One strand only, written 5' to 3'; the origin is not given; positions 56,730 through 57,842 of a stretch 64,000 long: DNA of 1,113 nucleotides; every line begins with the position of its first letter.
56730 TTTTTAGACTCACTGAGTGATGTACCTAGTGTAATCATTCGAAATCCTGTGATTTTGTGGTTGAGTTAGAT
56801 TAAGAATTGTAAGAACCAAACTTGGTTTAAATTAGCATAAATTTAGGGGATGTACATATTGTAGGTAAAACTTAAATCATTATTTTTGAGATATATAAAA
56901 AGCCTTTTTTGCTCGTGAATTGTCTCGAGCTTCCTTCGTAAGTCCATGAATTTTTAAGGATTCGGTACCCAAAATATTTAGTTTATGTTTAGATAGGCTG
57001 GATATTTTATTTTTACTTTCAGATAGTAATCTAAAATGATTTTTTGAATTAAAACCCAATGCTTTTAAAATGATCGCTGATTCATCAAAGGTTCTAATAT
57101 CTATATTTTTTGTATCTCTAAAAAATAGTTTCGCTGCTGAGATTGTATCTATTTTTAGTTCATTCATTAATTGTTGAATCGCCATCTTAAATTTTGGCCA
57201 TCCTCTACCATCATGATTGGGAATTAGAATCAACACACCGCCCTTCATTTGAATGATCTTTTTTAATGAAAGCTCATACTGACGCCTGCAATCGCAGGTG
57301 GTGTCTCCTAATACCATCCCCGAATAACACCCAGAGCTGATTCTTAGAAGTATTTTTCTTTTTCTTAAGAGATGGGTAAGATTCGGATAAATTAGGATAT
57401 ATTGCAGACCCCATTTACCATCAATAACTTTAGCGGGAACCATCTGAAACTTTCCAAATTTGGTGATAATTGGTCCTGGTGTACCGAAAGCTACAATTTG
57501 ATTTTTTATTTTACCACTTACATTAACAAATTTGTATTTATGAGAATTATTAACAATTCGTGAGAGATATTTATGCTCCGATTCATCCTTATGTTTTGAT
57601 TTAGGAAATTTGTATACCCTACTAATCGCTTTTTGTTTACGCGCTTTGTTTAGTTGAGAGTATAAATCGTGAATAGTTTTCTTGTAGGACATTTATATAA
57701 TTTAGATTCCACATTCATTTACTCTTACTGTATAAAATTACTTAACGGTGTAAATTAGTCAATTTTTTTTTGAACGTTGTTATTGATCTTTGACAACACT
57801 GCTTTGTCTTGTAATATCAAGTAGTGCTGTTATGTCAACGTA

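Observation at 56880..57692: Isolated, divergent GTP cyclohydrolase II homolog with an N-terminal extension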

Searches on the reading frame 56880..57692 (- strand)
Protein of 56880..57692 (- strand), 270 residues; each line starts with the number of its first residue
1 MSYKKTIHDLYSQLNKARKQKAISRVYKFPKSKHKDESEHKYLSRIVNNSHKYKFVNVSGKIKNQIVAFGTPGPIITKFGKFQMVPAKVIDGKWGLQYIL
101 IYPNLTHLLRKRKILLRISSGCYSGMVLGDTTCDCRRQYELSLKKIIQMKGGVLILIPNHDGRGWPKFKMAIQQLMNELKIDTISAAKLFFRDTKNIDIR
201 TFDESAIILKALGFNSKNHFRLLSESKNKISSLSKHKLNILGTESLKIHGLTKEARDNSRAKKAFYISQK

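Call 4: search_protein_families(library=pfam, proteins=[window:56880-57692:-], max_evalue=1)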
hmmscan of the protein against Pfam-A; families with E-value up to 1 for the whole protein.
window:56880-57692:- (270 aa): 2 families
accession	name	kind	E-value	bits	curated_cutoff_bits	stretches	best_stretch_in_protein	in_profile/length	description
PF00925.25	GTP_cyclohydro2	-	6.1e-17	62.1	23.3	1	77-242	10-162/165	GTP cyclohydrolase II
PF18323.6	CSN5_C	-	0.05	14.7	27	1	5-65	14-74/81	Cop9 signalosome subunit 5 C-terminal domain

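Call 5: search_protein_families(library=ncbifam, proteins=[window:56880-57692:-], max_evalue=1)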
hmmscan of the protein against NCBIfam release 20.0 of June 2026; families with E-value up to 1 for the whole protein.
window:56880-57692:- (270 aa): 7 families
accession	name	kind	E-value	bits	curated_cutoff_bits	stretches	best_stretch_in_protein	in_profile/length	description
NF006803.0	PRK09311.1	equivalog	2.2e-17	62.9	569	1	75-250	220-385/417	bifunctional 3,4-dihydroxy-2-butanone-4-phosphate synthase/GTP cyclohydrolase II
TIGR00505.1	ribA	equivalog_domain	4.6e-17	62.2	205.85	1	75-262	8-183/191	GTP cyclohydrolase II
NF001591.0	PRK00393.1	subfamily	1.4e-14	54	148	1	107-250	40-175/199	GTP cyclohydrolase II RibA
NF006806.0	PRK09319.1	equivalog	1e-13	50.8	764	1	74-249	223-389/561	bifunctional 3,4-dihydroxy-2-butanone-4-phosphate synthase/GTP cyclohydrolase II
NF006805.0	PRK09318.1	equivalog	1.9e-13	50.2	486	1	111-246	230-357/387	bifunctional 3,4-dihydroxy-2-butanone-4-phosphate synthase/GTP cyclohydrolase II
NF006456.0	PRK08815.1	equivalog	8.6e-11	41.7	464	1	114-262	217-357/376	GTP cyclohydrolase II RibA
NF003653.0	PRK05287.1-1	equivalog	0.055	12.8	335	1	159-197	15-53/250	cell division protein ZapD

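Call 6: search_solved_structures(query=window:56880-57692:-, max_evalue=10, show_alignments=3)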
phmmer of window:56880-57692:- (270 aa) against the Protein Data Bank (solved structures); distinct sequences matched with E-value up to 10: 3.
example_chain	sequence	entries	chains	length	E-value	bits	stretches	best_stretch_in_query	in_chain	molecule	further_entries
4rl4_A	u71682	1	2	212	9.6e-08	34.9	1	73-236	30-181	GTP cyclohydrolase-2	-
4i14_A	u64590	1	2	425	1.6e-06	30.9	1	114-245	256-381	Riboflavin biosynthesis protein RibBA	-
2bz0_A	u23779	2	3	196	9.8e-06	28.3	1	100-243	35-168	GTP CYCLOHYDROLASE II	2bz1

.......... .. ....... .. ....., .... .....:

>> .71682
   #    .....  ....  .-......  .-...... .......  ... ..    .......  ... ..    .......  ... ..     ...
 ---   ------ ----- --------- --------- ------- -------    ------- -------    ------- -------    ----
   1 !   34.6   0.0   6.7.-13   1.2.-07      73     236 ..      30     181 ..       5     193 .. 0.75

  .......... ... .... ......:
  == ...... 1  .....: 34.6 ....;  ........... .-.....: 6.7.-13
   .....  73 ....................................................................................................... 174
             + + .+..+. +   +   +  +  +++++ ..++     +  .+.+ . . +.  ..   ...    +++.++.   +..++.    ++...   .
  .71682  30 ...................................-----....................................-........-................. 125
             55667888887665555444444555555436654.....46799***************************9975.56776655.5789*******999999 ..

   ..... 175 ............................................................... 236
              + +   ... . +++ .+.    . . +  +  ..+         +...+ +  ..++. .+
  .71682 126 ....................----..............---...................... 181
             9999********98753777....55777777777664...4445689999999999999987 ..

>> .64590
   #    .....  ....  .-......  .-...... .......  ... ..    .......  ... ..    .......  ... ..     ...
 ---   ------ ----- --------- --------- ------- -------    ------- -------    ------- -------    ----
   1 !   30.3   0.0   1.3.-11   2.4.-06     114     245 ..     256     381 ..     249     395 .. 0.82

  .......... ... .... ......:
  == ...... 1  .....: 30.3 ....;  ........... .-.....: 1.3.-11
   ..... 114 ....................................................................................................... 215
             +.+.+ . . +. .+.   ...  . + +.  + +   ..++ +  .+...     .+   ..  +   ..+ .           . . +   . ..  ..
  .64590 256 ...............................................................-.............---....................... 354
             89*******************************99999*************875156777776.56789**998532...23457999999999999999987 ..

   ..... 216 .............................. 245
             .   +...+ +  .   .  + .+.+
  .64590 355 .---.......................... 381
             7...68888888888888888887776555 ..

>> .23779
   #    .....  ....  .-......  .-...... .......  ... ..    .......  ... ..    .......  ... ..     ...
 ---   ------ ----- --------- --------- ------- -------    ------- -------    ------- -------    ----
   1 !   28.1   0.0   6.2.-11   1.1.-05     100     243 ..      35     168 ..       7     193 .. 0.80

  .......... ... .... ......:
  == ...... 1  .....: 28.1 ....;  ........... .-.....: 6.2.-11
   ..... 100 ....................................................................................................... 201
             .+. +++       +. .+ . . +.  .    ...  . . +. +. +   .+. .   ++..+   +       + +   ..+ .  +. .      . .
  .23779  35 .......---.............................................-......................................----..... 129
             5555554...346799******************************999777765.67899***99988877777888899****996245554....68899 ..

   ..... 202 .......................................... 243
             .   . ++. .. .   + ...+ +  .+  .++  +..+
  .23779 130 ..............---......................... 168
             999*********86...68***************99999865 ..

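Call 7: find_homologous_proteins(query=window:56880-57692:-, max_evalue=0.001)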
Query window:56880-57692:- (270 aa): 32 proteins with E <= 0.001 among 554 candidates.
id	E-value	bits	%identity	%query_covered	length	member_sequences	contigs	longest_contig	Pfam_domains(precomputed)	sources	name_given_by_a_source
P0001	2.0e-174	596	100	100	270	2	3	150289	PF00925.26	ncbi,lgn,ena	-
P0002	1.0e-84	302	56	95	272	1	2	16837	PF00925.26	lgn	-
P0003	7.1e-69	250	45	96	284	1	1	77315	PF00925.26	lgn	-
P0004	2.2e-68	248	44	96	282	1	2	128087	PF00925.26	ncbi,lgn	-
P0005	2.9e-65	238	44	95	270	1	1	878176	PF00925.26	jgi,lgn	-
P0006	3.1e-64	235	44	95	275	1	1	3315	PF00925.26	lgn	-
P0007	1.8e-63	232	43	97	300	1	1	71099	PF00925.26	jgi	jgi:GTP cyclohydrolase II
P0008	4.3e-62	228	43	94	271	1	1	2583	PF00925.26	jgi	jgi:GTP cyclohydrolase II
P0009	8.9e-62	227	44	95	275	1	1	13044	PF00925.26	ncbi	-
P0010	1.3e-61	226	42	94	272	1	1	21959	PF00925.26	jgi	jgi:GTP cyclohydrolase II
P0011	1.7e-60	222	45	88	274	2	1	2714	PF00925.26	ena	-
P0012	2.7e-60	222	47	86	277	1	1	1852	PF00925.26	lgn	-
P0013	5.1e-60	221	44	89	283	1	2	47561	PF00925.26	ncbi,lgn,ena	-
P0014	4.3e-59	218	42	95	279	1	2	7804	PF00925.26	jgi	jgi:GTP cyclohydrolase II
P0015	5.8e-59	218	43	95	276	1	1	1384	PF00925.26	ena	-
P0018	2.3e-57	212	41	95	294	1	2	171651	PF00925.26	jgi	jgi:GTP cyclohydrolase II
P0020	5.2e-56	208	43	89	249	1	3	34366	PF00925.26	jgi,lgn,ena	-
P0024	1.7e-52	196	41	86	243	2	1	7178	PF00925.26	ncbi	-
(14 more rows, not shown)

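Call 8: find_related_loci(query=window:56880-57692:-, collection=genome_contigs, flank=10000)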
Query window:56880-57692:- (270 aa) in genome_contigs; peptide patterns used: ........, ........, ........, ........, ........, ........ (x = any residue, [..] = any of these).
42 stretches matched a pattern, but none encodes a relative of the query by tblastn (E <= 1e-3).

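Call 10: find_encoding_contigs(protein=P0001, flank=10000, max_places=4)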
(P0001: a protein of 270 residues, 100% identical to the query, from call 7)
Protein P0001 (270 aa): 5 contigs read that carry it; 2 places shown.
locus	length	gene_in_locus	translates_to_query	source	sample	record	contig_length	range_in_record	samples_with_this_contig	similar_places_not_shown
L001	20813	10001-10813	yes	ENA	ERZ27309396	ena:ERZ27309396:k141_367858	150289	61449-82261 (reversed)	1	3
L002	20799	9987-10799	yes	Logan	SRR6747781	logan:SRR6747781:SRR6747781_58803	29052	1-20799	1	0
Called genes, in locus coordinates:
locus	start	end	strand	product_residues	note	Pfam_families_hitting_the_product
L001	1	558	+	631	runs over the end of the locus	PF00012:HSP70, PF06723:MreB_Mbl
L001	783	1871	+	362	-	PF00226:DnaJ, PF01556:DnaJ_C, PF00684:DnaJ_CXXCXGXG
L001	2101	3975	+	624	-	PF00664:ABC_membrane, PF00005:ABC_tran, PF02463:SMC_N (weak)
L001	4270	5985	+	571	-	PF00664:ABC_membrane (faint), PF00005:ABC_tran, PF13304:AAA_21 (faint)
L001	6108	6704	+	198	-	-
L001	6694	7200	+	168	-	PF00856:SET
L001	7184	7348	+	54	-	-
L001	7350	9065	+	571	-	PF00512:HisKA, PF02518:HATPase_c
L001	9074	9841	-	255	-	PF01978:TrmB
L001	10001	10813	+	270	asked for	PF00925:GTP_cyclohydro2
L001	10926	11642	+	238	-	PF04542:Sigma70_r2, PF08281:Sigma70_r4_2, PF04545:Sigma70_r4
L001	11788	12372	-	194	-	PF13302:Acetyltransf_3, PF13420:Acetyltransf_4, PF13523:Acetyltransf_8, PF00583:Acetyltransf_1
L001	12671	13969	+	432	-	PF13393:tRNA-synt_His, PF00587:tRNA-synt_2b (weak), PF03129:HGTP_anticodon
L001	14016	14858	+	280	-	-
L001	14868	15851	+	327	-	PF00579:tRNA-synt_1b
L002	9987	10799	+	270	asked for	PF00925:GTP_cyclohydro2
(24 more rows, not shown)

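Call 11: list_cluster_members(proteins=[P0001, P0004, P0009, P0013, P0024, P0005, P0007, P0018, P0020])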
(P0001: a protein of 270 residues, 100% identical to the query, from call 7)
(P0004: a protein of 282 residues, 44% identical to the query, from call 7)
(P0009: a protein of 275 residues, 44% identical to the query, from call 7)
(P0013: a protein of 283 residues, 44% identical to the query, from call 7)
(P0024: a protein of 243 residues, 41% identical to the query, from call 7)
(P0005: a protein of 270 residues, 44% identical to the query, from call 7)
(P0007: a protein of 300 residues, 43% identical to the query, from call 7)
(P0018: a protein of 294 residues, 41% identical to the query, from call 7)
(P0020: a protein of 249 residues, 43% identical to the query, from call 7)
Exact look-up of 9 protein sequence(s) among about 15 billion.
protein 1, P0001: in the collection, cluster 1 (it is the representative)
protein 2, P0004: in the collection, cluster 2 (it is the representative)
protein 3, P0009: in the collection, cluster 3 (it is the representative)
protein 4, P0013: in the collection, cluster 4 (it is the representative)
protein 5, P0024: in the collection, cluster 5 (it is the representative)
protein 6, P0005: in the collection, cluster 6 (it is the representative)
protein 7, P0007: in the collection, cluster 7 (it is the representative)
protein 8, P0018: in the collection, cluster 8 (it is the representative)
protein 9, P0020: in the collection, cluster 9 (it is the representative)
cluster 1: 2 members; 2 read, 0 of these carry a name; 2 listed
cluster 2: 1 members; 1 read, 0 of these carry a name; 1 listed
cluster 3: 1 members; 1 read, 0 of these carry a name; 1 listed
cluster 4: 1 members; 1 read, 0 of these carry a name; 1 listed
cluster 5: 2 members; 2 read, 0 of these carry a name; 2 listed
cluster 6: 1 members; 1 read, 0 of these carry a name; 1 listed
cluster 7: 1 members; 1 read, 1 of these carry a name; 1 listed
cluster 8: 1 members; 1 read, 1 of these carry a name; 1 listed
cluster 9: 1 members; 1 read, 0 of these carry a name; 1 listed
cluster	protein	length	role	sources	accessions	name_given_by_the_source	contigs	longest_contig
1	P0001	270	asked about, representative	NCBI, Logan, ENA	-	-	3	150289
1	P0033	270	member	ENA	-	-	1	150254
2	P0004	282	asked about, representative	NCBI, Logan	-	-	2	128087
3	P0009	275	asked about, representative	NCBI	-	-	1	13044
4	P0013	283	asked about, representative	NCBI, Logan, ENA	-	-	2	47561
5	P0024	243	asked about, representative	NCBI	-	-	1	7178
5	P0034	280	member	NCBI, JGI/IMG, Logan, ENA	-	-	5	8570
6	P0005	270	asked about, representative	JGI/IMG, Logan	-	-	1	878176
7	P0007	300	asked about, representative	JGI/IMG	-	GTP cyclohydrolase II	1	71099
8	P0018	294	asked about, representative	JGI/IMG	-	GTP cyclohydrolase II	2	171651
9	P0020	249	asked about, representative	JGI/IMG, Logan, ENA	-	-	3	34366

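Call 12: find_encoding_contigs(protein=P0005, flank=10000, max_places=2)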
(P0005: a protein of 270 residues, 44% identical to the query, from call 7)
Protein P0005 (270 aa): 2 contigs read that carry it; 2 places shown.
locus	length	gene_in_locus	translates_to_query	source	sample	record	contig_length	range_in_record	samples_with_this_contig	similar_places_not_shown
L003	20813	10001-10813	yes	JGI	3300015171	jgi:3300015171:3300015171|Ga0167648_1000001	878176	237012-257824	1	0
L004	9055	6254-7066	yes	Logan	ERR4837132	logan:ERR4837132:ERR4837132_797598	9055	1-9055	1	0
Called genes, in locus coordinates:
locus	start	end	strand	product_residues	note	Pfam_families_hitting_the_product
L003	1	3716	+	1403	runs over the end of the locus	PF00030:Crystall (faint), PF18329:SGBP_B_XBD (faint), PF24135:DUF7402 (faint), PF07691:PA14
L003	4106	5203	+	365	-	PF04107:GCS2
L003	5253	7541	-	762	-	PF01326:PPDK_N, PF00391:PEP-utilizers, PF02896:PEP-utilizers_C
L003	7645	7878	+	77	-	-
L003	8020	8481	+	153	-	-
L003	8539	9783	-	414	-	-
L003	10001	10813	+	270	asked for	PF00925:GTP_cyclohydro2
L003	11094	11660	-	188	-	PF02545:Maf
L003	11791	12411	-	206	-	PF03575:Peptidase_S51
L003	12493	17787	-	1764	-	-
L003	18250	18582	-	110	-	PF12441:CopG_antitoxin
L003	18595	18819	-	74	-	PF04365:BrnT_toxin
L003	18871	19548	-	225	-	PF08843:AbiEii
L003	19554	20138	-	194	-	-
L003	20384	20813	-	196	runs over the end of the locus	PF13489:Methyltransf_23, PF07021:MetW, PF13847:Methyltransf_31, PF08241:Methyltransf_11, PF08242:Methyltransf_12, PF13649:Methyltransf_25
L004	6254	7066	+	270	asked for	PF00925:GTP_cyclohydro2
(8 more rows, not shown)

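Call 13: find_encoding_contigs(protein=P0004, flank=10000, max_places=2)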
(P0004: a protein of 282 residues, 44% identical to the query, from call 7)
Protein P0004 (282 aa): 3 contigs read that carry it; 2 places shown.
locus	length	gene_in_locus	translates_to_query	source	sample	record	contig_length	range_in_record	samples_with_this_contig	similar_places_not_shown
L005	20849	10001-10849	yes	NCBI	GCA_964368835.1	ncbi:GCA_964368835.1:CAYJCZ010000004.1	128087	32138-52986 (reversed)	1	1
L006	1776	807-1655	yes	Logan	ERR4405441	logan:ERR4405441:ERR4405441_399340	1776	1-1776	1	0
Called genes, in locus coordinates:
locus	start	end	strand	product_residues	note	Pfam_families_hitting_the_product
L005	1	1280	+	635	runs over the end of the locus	PF00012:HSP70, PF06723:MreB_Mbl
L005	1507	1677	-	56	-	-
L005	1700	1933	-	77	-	-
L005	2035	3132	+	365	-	PF00226:DnaJ, PF01556:DnaJ_C, PF00684:DnaJ_CXXCXGXG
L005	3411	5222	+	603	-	PF00664:ABC_membrane, PF00005:ABC_tran, PF02463:SMC_N (weak)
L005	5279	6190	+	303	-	PF00892:EamA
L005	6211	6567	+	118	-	-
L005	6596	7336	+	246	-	-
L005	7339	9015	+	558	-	PF00512:HisKA, PF02518:HATPase_c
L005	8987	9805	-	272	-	PF01978:TrmB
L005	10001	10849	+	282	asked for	PF00925:GTP_cyclohydro2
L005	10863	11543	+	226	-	PF02224:Cytidylate_kin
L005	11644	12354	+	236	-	PF04542:Sigma70_r2, PF08281:Sigma70_r4_2, PF04545:Sigma70_r4 (weak)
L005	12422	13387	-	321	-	PF17762:HTH_ParB (weak)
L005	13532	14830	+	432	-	PF00152:tRNA-synt_2 (faint), PF13393:tRNA-synt_His, PF00587:tRNA-synt_2b (weak), PF03129:HGTP_anticodon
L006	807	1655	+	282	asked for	PF00925:GTP_cyclohydro2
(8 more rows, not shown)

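Call 15: find_related_loci(query=A2, collection=genome_contigs, flank=10000)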
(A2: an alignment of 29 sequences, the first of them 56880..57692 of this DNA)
Query A2 (270 aa) in genome_contigs; peptide patterns used: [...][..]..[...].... (x = any residue, [..] = any of these).
12 stretches matched a pattern; 5 encode a relative of the query (tblastn E <= 1e-3); 5 distinct loci.
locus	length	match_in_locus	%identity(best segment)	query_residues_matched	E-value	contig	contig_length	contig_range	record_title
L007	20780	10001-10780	44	3-262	7e-75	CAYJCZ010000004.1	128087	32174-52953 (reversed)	MAG TPA_asm: uncultured Candidatus Saccharibacteria bacterium isolate ERP123247_co1_110 genome assembly, contig: NODE_60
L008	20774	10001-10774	41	10-266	9e-65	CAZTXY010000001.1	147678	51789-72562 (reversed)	MAG TPA_asm: uncultured Candidatus Saccharibacteria bacterium isolate SRP192515_co2_146 genome assembly, contig: NODE_63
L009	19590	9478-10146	45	42-270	9e-61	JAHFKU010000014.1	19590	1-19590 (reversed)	MAG: Candidatus Staskawiczbacteria bacterium isolate nzgw417 NODE_593_length_19591_cov_4.389676, whole genome shotgun se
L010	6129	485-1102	43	61-268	1e-52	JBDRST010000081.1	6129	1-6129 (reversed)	MAG: bacterium isolate MEGAHIT-group-3.28 k141_655876, whole genome shotgun sequence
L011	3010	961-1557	44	29-233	1e-49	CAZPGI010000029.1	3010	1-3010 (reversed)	MAG TPA_asm: uncultured Candidatus Saccharibacteria bacterium isolate binchicken_co20_191 genome assembly, contig: NODE_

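Call 33: predict_structure(alignment_id=A2)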
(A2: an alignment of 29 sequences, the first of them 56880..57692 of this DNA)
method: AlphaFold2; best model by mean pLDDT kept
length: 270 residues; sequences in the alignment: 29
mean_pLDDT: 92.4   pTM: 0.90
mean pLDDT of the five models: 92.4, 92.2, 91.8, 91.5, 90.8
residues with pLDDT >= 90: 231; 70-90: 28; 50-70: 4; < 50: 7
segments of 3 or more residues with pLDDT < 50: 1-7
pLDDT, mean of each block of 10 residues (from residue 1): 51 95 96 95 94 93 89 97 98 96 98 96 87 92 97 97 91 95 95 92 97 97 94 96 93 92 83
secondary structure, 60 per line:
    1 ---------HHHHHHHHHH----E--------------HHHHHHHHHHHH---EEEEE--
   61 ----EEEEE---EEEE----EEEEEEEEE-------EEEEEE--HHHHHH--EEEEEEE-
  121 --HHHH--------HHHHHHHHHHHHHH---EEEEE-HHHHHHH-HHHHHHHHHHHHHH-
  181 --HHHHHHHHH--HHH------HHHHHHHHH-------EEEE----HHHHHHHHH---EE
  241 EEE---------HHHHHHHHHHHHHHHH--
elements in order: H10-19 H39-50 E54-58 E65-69 E73-76 E81-89 E97-102 H105-110 E113-119 H123-126 H135-148 E152-156 H158-164 H166-179 H183-191 H203-211 E219-222 H227-235 E239-243 H253-268

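Call 35: search_protein_representatives(alignment_id=A2)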
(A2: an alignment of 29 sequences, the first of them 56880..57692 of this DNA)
Query: 29 sequences, 276 profile positions. Proteins with E-value up to 0.001 (for the whole library): 4897; up to 1e-10: 2466; up to 1e-30: 70. The best 150 are listed.
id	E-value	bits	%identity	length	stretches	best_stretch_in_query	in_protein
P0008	4.2e-114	396.7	-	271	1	2-270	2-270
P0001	1.4e-108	378.6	-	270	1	6-271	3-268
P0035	3.8e-106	370.6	-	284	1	3-274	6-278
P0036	1.2e-103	362.4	-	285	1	5-272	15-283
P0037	1.7e-102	358.7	-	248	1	28-274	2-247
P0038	4.0e-87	308.3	-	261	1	28-275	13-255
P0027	2.6e-85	302.3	-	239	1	39-274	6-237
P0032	2.3e-84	299.2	-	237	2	113-271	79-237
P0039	6.4e-76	271.5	-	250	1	28-267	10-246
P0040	1.3e-74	267.2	-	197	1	3-189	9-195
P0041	1.3e-62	227.8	-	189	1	24-197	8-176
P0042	2.8e-57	210.3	-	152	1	121-267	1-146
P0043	1.7e-54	201.2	-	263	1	24-270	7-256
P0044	4.6e-52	193.3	-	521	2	39-274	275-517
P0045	1.0e-49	185.5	-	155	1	3-148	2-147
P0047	4.6e-41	157.2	-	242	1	49-267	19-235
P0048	1.6e-39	152.1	-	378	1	67-271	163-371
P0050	5.2e-39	150.4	-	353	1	64-271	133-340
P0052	9.2e-38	146.3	-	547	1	75-271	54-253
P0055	5.0e-37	143.9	-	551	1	56-271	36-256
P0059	2.4e-36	141.7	-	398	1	66-267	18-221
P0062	5.8e-36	140.4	-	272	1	75-271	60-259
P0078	3.3e-33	131.4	-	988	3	115-255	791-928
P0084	3.4e-32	128.1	-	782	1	114-272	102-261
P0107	1.7e-30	122.5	-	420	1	64-266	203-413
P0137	7.6e-26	107.3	-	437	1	101-268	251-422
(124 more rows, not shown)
